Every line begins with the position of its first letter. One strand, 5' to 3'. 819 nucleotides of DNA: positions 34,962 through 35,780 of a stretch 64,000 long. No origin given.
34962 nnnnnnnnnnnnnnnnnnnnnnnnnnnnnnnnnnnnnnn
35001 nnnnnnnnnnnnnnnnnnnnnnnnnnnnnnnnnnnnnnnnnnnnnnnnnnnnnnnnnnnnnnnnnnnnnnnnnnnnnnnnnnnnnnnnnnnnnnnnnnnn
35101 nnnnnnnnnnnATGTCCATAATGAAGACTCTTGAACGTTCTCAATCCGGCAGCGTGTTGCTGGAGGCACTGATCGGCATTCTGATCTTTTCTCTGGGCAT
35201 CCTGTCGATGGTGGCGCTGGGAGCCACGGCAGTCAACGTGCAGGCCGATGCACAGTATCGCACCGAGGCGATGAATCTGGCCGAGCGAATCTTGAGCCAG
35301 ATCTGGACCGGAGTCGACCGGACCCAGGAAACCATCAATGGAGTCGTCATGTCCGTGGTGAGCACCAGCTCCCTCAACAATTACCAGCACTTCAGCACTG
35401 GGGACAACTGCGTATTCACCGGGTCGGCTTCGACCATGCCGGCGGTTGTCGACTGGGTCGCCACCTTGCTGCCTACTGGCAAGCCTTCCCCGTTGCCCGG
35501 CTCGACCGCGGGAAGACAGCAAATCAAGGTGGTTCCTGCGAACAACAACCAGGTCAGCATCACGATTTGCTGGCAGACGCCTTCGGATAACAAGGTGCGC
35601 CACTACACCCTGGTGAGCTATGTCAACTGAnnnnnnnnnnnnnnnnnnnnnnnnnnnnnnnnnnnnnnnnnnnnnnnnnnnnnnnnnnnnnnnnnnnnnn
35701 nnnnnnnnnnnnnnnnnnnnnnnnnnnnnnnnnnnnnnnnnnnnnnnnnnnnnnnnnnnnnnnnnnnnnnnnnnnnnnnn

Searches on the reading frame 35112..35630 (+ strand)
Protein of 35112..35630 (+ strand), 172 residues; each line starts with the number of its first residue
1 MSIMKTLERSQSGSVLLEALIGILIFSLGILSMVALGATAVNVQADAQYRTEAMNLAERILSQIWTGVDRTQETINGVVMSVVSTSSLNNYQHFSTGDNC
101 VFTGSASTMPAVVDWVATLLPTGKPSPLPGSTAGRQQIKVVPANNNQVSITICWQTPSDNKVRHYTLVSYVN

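Call 4: search_protein_families(library=pfam, proteins=[window:35112-35630:+], max_evalue=0.01)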
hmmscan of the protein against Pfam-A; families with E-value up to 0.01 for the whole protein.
window:35112-35630:+ (172 aa): 0 families

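Call 68: search_protein_families(library=ncbifam, proteins=[window:35112-35630:+], max_evalue=0.001)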
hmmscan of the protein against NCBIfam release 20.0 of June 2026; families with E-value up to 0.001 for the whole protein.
window:35112-35630:+ (172 aa): 1 family
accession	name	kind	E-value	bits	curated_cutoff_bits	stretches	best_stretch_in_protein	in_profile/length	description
TIGR02523.1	type_IV_pilV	equivalog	1.9e-10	41.4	52.2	1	11-154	1-138/139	type IV pilus modification protein PilV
